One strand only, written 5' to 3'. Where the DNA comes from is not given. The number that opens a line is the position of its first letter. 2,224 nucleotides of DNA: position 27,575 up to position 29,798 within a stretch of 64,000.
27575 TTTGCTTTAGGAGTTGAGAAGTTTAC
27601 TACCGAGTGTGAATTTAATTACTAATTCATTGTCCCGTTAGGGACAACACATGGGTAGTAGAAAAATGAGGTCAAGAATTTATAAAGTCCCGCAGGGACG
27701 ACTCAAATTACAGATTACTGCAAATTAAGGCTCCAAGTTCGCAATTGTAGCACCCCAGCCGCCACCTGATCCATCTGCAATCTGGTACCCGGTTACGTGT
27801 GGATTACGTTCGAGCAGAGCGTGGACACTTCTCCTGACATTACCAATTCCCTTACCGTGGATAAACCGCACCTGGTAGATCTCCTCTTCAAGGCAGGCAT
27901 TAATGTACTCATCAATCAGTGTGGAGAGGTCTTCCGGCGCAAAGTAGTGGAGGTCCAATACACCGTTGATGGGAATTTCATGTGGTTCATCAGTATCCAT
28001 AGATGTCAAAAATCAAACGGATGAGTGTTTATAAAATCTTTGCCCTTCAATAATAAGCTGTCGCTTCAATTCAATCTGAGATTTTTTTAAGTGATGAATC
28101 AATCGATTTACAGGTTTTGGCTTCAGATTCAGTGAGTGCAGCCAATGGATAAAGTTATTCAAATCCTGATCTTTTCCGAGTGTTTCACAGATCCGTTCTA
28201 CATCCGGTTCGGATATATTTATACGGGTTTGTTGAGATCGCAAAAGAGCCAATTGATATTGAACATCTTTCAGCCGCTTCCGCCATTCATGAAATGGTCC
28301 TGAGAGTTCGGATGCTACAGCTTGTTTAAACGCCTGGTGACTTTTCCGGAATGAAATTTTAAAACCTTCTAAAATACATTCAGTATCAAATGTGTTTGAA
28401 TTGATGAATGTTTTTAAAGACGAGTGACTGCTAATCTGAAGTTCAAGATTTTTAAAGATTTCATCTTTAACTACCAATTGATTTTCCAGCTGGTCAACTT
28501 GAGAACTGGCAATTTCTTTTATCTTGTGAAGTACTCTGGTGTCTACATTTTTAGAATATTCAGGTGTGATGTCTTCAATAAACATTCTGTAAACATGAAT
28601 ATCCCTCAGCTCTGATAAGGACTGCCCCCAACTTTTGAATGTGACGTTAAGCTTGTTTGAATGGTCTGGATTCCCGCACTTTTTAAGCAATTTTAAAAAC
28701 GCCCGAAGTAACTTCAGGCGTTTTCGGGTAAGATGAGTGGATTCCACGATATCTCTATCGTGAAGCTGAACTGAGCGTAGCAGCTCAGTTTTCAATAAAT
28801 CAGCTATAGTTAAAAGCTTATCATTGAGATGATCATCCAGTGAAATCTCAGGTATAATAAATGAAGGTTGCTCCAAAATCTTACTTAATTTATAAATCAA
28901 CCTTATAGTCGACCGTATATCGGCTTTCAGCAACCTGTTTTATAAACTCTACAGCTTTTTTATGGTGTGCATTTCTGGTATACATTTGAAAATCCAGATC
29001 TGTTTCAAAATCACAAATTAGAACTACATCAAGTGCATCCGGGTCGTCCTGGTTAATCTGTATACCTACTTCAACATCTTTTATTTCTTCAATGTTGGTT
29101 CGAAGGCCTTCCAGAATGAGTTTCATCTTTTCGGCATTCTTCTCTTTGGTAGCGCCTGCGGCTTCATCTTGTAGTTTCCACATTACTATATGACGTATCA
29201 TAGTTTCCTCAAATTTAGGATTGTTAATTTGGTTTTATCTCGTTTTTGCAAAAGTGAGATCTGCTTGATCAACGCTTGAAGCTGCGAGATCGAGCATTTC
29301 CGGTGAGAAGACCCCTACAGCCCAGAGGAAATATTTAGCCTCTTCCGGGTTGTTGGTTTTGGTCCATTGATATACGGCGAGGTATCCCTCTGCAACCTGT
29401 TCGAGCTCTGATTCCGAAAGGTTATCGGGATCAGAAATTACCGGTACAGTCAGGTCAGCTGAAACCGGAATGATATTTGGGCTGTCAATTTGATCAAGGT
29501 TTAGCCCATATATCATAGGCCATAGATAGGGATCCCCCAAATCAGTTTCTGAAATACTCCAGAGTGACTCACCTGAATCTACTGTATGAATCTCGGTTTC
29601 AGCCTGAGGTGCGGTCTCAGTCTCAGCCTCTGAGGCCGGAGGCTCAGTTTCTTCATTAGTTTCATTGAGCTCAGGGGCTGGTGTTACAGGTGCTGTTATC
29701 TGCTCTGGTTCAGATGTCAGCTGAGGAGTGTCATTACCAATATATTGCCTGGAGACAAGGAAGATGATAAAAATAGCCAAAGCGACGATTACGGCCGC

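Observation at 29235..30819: HU-TM-LysM fusion coupled to a free HU: candidate nucleoid-to-peptidoglycan tether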

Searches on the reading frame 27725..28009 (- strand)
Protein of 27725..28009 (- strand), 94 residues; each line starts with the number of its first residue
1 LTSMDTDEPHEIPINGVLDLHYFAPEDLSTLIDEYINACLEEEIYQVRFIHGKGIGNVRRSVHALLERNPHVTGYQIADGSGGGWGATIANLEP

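Call 6: search_protein_families(library=pfam, proteins=[window:27725-28009:-], max_evalue=0.1)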
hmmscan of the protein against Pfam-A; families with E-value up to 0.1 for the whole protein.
window:27725-28009:- (94 aa): 1 family
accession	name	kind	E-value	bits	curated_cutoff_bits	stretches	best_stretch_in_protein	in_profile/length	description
PF01713.27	Smr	-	4.3e-17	62.5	25.7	1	18-92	1-76/77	Smr domain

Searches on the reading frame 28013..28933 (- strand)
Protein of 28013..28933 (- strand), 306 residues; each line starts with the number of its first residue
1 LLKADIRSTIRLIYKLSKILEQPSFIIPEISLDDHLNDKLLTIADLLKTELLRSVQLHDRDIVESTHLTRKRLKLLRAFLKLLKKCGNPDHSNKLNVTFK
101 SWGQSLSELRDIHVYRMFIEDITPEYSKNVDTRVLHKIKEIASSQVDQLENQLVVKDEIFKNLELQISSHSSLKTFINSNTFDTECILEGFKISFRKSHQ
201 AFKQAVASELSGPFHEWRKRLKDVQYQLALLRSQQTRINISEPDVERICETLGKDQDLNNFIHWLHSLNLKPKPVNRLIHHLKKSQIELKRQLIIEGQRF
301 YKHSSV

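Call 6: search_protein_families(library=pfam, proteins=[window:28013-28933:-], max_evalue=0.1)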
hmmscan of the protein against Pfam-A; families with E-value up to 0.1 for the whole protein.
window:28013-28933:- (306 aa): 2 families
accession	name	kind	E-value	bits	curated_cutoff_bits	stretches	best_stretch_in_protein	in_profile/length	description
PF05235.19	CHAD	-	2.9e-15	57.3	25.6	1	56-264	11-226/228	CHAD domain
PF02572.21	CobA_CobO_BtuR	-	0.0044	17.7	25.7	1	79-190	38-136/172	ATP:corrinoid adenosyltransferase BtuR/CobO/CobP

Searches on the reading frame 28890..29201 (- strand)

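Call 6: search_protein_families(library=pfam, proteins=[window:28890-29201:-], max_evalue=0.1)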
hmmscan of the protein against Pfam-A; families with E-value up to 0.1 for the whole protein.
window:28890-29201:- (103 aa): 1 family
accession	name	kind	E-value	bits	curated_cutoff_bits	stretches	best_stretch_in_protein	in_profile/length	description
PF07876.18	Dabb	-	2.9e-20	73.2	25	1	2-101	1-96/96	Stress responsive A/B Barrel Domain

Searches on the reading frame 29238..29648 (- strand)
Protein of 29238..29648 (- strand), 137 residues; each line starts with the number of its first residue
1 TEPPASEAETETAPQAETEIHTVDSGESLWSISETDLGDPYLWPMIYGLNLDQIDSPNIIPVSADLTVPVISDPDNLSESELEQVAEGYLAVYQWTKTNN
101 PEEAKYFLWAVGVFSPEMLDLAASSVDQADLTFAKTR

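Call 9: search_protein_families(library=pfam, proteins=[window:29238-29588:-], max_evalue=10)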
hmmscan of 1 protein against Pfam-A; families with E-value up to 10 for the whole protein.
seq(117 aa): 1 family
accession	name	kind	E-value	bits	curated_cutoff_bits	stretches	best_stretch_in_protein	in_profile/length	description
PF01476.26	LysM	-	0.025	15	20.9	1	1-13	1-13/43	LysM domain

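Call 43: search_solved_structures(query=window:29238-29648:-, max_evalue=10, show_alignments=3)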
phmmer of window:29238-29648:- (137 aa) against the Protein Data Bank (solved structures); distinct sequences matched with E-value up to 10: 8.
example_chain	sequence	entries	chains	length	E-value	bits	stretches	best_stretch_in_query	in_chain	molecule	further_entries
3jc8_Ta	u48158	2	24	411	2e-06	31.2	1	3-58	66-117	LysM domain protein | TsaP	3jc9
6ve2_O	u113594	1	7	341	0.012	19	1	17-67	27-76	LysM domain-containing protein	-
9g8s_T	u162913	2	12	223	0.06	16.7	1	14-69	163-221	Peptidoglycan-binding LysM protein | gp61 - Tail tube initiator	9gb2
7pvc_A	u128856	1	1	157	0.07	16.5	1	12-69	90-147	Potassium binding protein Kbp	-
9gtp_P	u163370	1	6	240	0.12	15.7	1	15-72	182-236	LysM domain-containing protein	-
8zex_A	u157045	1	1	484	0.2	15.1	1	12-69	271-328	HaloKbp1a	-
4b8v_A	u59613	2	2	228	0.29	14.5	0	21-78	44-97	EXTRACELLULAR PROTEIN 6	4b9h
7vcm_A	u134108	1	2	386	0.4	14.1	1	12-69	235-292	Green fluorescent protein,Potassium binding protein Kbp,Green fluorescent protein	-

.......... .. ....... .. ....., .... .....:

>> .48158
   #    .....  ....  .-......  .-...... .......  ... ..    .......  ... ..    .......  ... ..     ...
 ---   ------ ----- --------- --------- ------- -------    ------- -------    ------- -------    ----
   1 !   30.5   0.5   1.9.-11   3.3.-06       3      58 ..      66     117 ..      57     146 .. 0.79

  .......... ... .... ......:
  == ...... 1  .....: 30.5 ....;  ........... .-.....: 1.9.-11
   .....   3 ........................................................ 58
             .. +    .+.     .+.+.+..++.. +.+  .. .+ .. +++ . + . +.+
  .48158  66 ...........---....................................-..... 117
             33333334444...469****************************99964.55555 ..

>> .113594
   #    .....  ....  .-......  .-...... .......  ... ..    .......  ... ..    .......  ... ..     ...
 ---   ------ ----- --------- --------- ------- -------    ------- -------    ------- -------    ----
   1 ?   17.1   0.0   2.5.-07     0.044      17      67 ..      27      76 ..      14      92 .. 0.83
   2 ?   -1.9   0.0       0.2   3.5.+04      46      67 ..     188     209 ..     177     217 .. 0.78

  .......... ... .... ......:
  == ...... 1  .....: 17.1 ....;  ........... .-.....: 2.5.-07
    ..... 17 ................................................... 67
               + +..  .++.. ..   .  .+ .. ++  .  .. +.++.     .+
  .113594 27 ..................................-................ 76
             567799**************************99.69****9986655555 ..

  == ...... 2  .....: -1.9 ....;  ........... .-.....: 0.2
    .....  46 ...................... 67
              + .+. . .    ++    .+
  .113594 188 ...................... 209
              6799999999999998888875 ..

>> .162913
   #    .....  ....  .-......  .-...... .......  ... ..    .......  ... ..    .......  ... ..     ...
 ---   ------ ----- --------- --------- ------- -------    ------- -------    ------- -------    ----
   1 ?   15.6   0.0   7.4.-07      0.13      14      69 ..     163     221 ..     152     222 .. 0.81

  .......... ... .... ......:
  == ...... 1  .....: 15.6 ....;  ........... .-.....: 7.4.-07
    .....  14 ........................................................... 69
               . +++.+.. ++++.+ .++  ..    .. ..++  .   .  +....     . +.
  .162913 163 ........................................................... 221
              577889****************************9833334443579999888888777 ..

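Call 47: predict_structure(alignment_id=A1)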
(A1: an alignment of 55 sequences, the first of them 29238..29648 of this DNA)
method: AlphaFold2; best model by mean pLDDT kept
length: 137 residues; sequences in the alignment: 55
mean_pLDDT: 91.1   pTM: 0.82
mean pLDDT of the five models: 91.1, 91.0, 90.5, 90.4, 90.0
residues with pLDDT >= 90: 121; 70-90: 1; 50-70: 3; < 50: 12
segments of 3 or more residues with pLDDT < 50: 1-3, 6-14
pLDDT, mean of each block of 10 residues (from residue 1): 46 69 97 97 98 95 96 94 98 98 98 98 97 97
secondary structure, 60 per line:
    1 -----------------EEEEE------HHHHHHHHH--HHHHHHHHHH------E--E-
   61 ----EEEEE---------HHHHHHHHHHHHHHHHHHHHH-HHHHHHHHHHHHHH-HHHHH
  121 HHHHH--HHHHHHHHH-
elements in order: E18-22 H29-37 H40-49 E65-69 H79-99 H101-114 H116-125 H128-136

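Call 52: search_protein_representatives(protein=window:29238-29648:-)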
Query: 137 residues. Proteins with E-value up to 0.001 (for the whole library): 2861; up to 1e-10: 250; up to 1e-30: 21. The best 150 are listed.
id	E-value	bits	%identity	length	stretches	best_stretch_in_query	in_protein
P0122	1.4e-46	174.2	63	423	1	15-137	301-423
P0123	3.1e-43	163.4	56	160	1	10-137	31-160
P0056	4.9e-43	162.7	56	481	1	3-137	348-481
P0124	5.2e-42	159.4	53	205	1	3-137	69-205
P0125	2.2e-40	154.1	53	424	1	6-137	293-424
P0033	2.8e-40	153.8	54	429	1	2-137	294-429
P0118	4.7e-37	143.3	56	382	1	17-137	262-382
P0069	7.7e-37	142.7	51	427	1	4-137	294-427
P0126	3.4e-36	140.6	51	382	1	2-137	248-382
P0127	3.5e-35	137.3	47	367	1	4-136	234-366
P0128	3.7e-35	137.2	54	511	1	19-137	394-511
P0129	1.6e-34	135.1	50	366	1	7-134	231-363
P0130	4.4e-34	133.7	51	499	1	16-137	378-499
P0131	6.1e-34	133.3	49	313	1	2-137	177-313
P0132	5.5e-33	130.2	48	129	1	18-135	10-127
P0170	1.1e-19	87.1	39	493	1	4-136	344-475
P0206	4.7e-16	75.4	35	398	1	14-134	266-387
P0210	7.2e-16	74.8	37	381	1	3-134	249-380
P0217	2.9e-15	72.8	32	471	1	21-134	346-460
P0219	3.1e-15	72.7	34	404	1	9-130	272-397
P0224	6.3e-15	71.7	33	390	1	18-134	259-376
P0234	2.1e-14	70.0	35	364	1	13-132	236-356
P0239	3.1e-14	69.5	35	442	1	15-134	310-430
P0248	1.1e-13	67.7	31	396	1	13-136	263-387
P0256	2.5e-13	66.5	33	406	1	10-135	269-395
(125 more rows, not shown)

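Call 53: fold_search(model_id=the predicted structure, library=pdb)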
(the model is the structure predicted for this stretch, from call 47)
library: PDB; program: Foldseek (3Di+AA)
matches with E <= 10: 105; with E <= 0.001: 0
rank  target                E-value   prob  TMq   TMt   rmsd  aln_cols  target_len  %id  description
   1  9gb2_S                5.1e-02  1.00  0.36  0.24  12.7        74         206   30  Extended phiCD508 baseplate (released 2025-03-26)
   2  9g8s_S                9.8e-02  1.00  0.36  0.25  11.8        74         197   27  C3 reconstruction of extended phiCD508 needle (released 2025-04-09)
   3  8zex                  1.7e-01  0.97  0.38  0.12   9.3        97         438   18  Biosensor HaloKbp1a (released 2024-12-18)
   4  9gtp_M                2.4e-01  0.99  0.35  0.22   5.0        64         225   25  Cryo-EM structure of a contractile injection system in Streptomyces coelicolor, the baseplate complex in extended stat (released 2025-06-18)
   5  8kea_K                2.6e-01  0.97  0.36  0.32   7.5        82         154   26  Cyanophage A-1(L) baseplate-initiators (released 2024-04-10)
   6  7b5h_AK               3.3e-01  0.99  0.35  0.21   3.0        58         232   19  Cryo-EM structure of the contractile injection system base plate from Anabaena PCC7120 (released 2022-02-23)
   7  8kea_M                3.7e-01  0.99  0.35  0.32   2.9        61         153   30  Cyanophage A-1(L) baseplate-initiators (released 2024-04-10)
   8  7vcm_B                4.8e-01  1.00  0.39  0.15   2.0        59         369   29  crystal structure of GINKO1 (released 2022-07-27)
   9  7vcm_A                4.8e-01  1.00  0.39  0.15   2.0        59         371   29  crystal structure of GINKO1 (released 2022-07-27)
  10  7pvc_MODEL_1_A        5.1e-01  0.99  0.42  0.37   1.7        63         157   27  The structure of Kbp.K from E. coli with potassium bound. (released 2021-10-13)
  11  7aeb_M                5.4e-01  0.99  0.36  0.22   2.1        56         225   16  Cryo-EM structure of an extracellular contractile injection system in marine bacterium Algoriphagus machipongonensis,  (released 2022-02-16)
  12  8kea_J                5.7e-01  0.97  0.32  0.29   2.4        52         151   29  Cyanophage A-1(L) baseplate-initiators (released 2024-04-10)
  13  3jc8_Ta               6.7e-01  0.87  0.33  0.28  14.8        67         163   31  Architectural model of the type IVa pilus machine in a piliated state (released 2016-03-16)
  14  4b8v_A                7.5e-01  0.89  0.32  0.24   4.5        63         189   27  Cladosporium fulvum LysM effector Ecp6 in complex with a beta-1,4- linked N-acetyl-D-glucosamine tetramer (released 2013-07-17)
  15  7au7_A                9.3e-01  0.90  0.30  0.21   2.7        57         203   18  Crystal structure of Nod Factor Perception ectodomain (released 2021-11-10)
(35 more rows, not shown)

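Call 60: list_cluster_members(proteins=[P0206, P0210, P0217, P0219, P0239, P0248, P0256, P0170, P0234, P0224])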
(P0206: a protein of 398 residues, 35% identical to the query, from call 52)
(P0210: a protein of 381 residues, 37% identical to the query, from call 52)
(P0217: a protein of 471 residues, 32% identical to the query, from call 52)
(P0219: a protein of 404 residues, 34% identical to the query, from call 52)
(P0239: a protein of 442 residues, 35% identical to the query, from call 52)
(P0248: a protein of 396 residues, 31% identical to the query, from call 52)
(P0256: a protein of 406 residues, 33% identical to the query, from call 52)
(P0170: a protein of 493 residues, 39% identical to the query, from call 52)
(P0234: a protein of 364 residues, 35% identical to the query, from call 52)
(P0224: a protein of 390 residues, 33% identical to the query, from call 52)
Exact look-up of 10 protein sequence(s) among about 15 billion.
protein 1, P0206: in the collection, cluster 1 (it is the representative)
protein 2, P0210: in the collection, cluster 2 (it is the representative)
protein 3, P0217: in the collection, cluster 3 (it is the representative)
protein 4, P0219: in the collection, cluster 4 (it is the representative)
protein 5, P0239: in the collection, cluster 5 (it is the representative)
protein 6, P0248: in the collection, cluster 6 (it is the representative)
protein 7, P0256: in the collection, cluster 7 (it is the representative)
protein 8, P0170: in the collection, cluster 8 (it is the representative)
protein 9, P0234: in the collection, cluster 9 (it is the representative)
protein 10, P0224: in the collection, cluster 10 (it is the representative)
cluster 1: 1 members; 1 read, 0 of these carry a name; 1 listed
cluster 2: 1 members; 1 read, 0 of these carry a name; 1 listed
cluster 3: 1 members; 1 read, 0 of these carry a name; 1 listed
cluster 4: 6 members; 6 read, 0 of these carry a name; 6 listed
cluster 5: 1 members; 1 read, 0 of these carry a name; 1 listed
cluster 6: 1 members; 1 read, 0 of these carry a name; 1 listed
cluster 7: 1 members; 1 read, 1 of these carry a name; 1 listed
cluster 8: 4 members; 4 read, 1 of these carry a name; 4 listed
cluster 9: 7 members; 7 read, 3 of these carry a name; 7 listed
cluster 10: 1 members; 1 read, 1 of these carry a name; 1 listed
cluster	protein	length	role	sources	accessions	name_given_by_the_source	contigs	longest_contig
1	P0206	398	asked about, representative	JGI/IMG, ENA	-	-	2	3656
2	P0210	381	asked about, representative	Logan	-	-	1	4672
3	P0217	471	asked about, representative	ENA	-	-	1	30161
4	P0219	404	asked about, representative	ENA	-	-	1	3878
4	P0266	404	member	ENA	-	-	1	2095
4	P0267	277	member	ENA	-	-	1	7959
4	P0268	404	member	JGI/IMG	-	-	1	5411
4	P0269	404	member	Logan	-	-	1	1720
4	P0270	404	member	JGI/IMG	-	-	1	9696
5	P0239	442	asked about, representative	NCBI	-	-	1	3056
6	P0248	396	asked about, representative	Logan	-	-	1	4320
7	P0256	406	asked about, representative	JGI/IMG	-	nucleoid DNA-binding protein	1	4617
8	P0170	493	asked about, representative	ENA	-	-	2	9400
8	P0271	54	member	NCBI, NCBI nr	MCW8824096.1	MAG: phosphopyruvate hydratase, partial [Ignavibacteriaceae bacterium] | phosphopyruvate hydratase [Ignavibacteriaceae bacterium]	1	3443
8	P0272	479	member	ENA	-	-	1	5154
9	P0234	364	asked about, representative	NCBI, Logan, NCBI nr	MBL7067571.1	MAG: DUF1508 domain-containing protein [Candidatus Marinimicrobia bacterium] | DUF1508 domain-containing protein [Candidatus Neomarinimicrobiota bacterium]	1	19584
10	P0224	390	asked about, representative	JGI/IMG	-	DNA-binding protein HU-beta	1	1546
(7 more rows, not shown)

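Call 61: find_encoding_contigs(protein=P0217, flank=4000, max_places=2)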
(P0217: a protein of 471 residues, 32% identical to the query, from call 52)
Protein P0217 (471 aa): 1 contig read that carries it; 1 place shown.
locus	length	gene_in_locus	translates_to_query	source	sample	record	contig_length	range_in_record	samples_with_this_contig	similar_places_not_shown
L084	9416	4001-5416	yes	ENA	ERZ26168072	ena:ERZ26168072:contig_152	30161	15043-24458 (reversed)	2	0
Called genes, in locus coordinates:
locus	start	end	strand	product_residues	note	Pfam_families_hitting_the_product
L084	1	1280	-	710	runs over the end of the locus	PF00009:GTP_EFTU, PF22042:EF-G_D2, PF03144:GTP_EFTU_D2, PF14492:EFG_III, PF03764:EFG_IV, PF00679:EFG_C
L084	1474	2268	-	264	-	PF00501:AMP-binding, PF13193:AMP-binding_C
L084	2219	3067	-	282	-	PF00501:AMP-binding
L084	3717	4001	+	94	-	PF00216:Bac_DNA_binding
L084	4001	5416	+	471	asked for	PF00216:Bac_DNA_binding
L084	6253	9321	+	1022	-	PF13485:Peptidase_MA_2, PF07676:PD40 (weak), PF26550:Tricorn_2nd, PF26549:Tricorn_N, PF07676:PD40, PF01103:Omp85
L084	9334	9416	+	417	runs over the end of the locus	PF20094:GWxTD_dom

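Call 62: find_encoding_contigs(protein=P0170, flank=3000, max_places=2)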
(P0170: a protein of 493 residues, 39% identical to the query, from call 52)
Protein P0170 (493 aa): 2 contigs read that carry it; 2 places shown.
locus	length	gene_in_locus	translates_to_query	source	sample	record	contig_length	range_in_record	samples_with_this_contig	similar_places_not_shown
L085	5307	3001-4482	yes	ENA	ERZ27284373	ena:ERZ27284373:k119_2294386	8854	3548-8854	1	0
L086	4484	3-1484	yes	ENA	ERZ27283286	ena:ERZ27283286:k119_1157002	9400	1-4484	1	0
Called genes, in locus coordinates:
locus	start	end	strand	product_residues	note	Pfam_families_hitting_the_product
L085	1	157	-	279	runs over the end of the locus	PF02900:LigB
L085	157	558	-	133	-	PF07746:LigA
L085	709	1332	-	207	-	PF17784:Sulfotransfer_4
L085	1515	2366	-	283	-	PF00685:Sulfotransfer_1 (faint), PF13469:Sulfotransfer_3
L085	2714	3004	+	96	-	PF00216:Bac_DNA_binding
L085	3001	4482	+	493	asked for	PF00216:Bac_DNA_binding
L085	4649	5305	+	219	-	?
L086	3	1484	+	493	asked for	PF00216:Bac_DNA_binding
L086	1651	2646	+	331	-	PF08240:ADH_N, PF00107:ADH_zinc_N, PF13602:ADH_zinc_N_2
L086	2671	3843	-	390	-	PF01717:Meth_synt_2 (faint)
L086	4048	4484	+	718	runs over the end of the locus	PF08487:VIT, PF13757:VIT_2 (weak), PF00092:VWA, PF13519:VWA_2, PF13768:VWA_3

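Call 63: find_encoding_contigs(protein=P0234, flank=3000, max_places=2)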
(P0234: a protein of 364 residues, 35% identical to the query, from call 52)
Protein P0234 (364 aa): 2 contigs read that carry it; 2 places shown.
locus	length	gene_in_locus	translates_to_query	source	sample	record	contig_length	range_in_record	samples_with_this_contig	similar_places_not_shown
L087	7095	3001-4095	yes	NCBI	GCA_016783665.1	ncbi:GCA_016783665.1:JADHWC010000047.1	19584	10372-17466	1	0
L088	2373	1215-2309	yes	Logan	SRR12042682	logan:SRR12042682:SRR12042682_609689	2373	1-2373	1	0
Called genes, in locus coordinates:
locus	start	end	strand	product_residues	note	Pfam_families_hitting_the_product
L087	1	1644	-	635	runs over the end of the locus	PF02824:TGS, PF07973:tRNA_SAD, PF00587:tRNA-synt_2b, PF03129:HGTP_anticodon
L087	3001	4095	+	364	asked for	PF07411:DUF1508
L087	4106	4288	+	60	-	PF07411:DUF1508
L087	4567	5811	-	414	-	PF01926:MMR_HSR1, PF02421:FeoB_N (weak), PF03193:RsgA_GTPase (faint), PF18128:HydF_dimer, PF18133:HydF_tetramer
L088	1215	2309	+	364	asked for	PF07411:DUF1508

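Call 80: fold_search(model_id=the predicted structure, library=viral)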
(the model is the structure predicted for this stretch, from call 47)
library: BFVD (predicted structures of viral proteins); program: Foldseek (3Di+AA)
matches with E <= 10: 173; with E <= 0.001: 0
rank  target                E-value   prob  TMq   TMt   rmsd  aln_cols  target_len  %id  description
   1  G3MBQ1                2.4e-03  1.00  0.38  0.07  10.2        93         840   27  Gp185 [Bacillus phage G]
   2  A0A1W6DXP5            4.2e-03  1.00  0.41  0.18   4.2        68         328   28  LysM domain protein [Rhodococcus phage Toil]
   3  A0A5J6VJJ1            5.5e-03  1.00  0.38  0.12  15.4       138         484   20  LysM domain-containing protein [Megaviridae environmental sample]
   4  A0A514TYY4            6.5e-03  1.00  0.38  0.24   3.6        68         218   31  LysM domain-containing protein [Arthrobacter phage Vibaki]
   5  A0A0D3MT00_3          9.5e-03  1.00  0.43  0.06  16.9       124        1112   21  Tail tape measure protein [Lactococcus phage WRP3]
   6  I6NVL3                1.2e-02  0.98  0.36  0.16  17.6       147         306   20  LysM domain-containing protein [Burkholderia phage DC1]
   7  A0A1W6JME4            2.4e-02  1.00  0.38  0.07   7.0        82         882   24  Tail tape measure protein [Lactococcus phage AM9]
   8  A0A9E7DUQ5            2.9e-02  1.00  0.37  0.89   1.5        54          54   30  LysM domain-containing protein [Enterococcus phage vB_OCPT_CCS1]
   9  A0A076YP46            4.0e-02  1.00  0.39  0.57   1.3        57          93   28  Peptidoglycan-binding protein [Citrobacter phage Miller]
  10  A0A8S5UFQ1            4.0e-02  1.00  0.37  0.12   7.5        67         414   22  Tail protein [Caudovirales sp. ctvQY7]
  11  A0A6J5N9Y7            4.2e-02  1.00  0.35  0.15   8.6        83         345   23  lysozyme [uncultured Caudovirales phage]
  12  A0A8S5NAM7            5.2e-02  1.00  0.35  0.59   9.2        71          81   25  LysM [Myoviridae sp. ctx322]
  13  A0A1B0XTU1            5.8e-02  0.95  0.33  0.10  15.1        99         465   19  (no name in the UniProt tables at hand)
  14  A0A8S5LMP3            7.7e-02  0.77  0.29  0.14  11.0       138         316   20  lysozyme [Siphoviridae sp. ctkyH28]
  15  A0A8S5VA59            8.1e-02  1.00  0.37  0.51   0.8        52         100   36  Baseplate wedge protein [Ackermannviridae sp. ctUml7]
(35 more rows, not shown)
